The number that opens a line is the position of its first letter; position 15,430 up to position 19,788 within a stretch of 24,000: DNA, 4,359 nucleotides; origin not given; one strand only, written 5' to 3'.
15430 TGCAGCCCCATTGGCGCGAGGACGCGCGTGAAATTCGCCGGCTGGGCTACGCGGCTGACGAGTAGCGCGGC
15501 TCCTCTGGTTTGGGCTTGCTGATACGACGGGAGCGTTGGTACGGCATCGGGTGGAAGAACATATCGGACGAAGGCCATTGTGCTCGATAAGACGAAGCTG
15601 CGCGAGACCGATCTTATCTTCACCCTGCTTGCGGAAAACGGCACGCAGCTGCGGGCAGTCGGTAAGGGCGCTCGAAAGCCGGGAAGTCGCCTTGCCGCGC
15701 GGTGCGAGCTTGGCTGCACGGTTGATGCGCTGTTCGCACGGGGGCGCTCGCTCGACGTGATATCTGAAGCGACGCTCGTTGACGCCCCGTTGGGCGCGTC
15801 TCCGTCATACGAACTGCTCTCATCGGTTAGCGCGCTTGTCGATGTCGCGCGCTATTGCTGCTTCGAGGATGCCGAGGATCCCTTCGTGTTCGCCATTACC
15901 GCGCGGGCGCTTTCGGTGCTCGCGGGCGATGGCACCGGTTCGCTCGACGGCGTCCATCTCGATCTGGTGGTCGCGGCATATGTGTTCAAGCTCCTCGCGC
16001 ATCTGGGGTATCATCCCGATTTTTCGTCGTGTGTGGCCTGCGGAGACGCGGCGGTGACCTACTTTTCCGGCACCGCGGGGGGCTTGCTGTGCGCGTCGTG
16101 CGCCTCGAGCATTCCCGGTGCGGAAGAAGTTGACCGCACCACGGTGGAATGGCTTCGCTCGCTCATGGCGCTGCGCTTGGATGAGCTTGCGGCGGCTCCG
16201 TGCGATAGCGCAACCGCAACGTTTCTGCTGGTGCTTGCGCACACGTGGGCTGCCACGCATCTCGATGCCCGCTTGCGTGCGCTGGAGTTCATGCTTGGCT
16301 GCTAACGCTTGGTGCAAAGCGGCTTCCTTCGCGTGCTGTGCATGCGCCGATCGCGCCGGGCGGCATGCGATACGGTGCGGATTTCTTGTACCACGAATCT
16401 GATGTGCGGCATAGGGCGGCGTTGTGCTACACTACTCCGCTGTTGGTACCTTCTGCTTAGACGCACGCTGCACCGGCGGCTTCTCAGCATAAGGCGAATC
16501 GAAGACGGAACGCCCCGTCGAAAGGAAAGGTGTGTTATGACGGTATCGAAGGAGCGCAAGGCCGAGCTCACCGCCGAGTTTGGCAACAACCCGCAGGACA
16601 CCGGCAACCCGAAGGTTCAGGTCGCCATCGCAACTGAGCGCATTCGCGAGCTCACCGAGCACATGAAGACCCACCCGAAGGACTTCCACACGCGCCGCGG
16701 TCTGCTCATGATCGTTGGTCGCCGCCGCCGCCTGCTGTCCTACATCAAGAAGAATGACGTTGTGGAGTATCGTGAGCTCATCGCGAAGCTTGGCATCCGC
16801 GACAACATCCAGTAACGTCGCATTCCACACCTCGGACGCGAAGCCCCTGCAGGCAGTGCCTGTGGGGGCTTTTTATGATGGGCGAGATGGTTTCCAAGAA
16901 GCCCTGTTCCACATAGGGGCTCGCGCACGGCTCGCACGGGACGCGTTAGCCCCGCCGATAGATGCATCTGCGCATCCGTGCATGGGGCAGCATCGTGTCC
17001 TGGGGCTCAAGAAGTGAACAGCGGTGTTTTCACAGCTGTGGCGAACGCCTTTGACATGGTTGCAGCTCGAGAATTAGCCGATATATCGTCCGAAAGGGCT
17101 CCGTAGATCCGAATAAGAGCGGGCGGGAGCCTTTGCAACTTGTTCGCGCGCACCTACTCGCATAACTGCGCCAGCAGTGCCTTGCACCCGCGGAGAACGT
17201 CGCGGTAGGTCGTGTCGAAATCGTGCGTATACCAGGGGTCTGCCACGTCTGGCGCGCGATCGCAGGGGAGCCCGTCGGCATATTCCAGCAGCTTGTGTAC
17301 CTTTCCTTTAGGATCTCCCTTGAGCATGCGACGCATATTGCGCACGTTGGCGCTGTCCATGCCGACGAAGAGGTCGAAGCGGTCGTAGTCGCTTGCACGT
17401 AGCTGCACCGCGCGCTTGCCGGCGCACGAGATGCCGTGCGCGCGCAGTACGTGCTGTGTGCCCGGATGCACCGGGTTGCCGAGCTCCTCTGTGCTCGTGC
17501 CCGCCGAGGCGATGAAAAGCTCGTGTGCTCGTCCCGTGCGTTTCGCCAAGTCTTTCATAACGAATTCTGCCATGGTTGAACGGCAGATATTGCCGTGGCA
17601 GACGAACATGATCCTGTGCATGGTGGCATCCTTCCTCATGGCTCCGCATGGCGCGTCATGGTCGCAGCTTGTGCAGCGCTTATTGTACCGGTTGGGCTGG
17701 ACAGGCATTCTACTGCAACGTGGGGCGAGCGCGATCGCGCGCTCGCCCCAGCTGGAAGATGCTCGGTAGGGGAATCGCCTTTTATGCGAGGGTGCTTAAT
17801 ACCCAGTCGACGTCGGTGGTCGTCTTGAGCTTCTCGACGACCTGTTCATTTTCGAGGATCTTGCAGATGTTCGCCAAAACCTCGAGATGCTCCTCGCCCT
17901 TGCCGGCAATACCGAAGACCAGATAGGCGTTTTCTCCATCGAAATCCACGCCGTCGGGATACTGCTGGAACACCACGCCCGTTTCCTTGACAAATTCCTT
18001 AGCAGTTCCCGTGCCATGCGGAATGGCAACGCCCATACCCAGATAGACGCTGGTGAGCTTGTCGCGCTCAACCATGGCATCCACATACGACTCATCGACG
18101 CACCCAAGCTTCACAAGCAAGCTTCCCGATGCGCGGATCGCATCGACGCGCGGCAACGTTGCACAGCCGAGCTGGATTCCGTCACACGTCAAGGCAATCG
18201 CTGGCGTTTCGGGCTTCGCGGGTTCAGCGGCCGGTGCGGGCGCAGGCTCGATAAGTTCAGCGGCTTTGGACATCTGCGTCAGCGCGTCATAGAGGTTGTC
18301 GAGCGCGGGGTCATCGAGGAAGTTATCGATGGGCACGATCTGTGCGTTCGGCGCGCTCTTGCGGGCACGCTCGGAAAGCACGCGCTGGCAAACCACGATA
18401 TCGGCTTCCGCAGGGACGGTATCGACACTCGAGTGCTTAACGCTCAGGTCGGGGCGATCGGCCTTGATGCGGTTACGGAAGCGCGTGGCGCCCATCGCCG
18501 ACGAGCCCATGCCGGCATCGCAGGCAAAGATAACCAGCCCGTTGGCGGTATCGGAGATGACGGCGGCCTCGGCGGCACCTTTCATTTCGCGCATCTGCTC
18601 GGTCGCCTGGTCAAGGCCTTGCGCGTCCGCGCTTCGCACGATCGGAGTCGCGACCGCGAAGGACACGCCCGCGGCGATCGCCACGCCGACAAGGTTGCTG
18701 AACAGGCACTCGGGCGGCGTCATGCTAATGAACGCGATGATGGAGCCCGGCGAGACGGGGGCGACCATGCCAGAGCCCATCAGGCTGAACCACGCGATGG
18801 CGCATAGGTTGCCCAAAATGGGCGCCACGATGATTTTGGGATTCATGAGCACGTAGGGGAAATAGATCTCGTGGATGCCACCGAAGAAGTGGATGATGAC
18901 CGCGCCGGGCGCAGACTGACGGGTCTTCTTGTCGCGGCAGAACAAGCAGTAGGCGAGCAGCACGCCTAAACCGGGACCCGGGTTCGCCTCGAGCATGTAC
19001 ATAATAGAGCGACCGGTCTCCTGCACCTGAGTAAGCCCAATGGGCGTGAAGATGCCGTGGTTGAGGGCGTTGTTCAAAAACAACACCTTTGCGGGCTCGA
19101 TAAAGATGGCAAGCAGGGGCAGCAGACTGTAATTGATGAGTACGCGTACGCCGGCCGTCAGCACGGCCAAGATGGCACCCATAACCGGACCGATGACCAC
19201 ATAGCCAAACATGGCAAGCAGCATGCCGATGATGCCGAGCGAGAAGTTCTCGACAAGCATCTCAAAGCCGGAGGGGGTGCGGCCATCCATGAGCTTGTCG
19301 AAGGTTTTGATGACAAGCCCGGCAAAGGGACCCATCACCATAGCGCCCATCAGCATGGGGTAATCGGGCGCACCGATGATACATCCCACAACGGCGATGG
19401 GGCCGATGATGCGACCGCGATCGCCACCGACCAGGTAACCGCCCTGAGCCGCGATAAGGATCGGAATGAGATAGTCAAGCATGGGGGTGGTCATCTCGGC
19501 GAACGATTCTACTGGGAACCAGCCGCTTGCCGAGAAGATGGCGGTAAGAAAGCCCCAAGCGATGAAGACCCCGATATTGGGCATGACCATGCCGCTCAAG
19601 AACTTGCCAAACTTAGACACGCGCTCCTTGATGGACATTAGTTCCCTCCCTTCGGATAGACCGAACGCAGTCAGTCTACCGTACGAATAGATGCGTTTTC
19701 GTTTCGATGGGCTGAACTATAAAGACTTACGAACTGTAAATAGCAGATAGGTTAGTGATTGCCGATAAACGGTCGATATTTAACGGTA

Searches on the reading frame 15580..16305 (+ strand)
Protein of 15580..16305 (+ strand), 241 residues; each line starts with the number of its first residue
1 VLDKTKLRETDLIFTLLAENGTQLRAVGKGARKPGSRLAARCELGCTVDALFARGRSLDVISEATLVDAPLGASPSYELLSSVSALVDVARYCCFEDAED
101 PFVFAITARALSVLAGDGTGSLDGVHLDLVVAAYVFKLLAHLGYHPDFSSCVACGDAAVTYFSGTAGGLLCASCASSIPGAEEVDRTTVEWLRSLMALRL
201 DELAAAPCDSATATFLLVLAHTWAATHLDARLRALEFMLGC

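Call 51: search_protein_families(library=pfam, proteins=[window:15580-16305:+])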
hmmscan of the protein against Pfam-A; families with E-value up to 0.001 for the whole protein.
window:15580-16305:+ (241 aa): 2 families
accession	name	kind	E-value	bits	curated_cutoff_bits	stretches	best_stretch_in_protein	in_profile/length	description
PF02565.21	RecO_C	-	1.4e-17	64.4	22.1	1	77-235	4-156/157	Recombination protein O C terminal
PF11967.14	RecO_N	-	4e-11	43.2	27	1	2-68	11-78/80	Recombination protein O N terminal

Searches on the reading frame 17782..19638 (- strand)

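Call 51: search_protein_families(library=pfam, proteins=[window:17782-19638:-])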
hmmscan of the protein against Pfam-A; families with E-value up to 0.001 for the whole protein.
window:17782-19638:- (618 aa): 3 families
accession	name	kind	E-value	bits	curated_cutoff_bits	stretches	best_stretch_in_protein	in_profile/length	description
PF00359.27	PTS_EIIA_2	-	8.7e-25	87.8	27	1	498-617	18-141/144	Phosphoenolpyruvate-dependent sugar phosphotransferase system, EIIA 2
PF02378.23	PTS_EIIC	-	4.6e-17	62.5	30.7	1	16-275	2-317/319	Phosphotransferase system, EIIC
PF02302.22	PTS_IIB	-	4.9e-09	37.2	23.6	1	369-449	2-87/90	PTS system, Lactose/Cellobiose specific IIB subunit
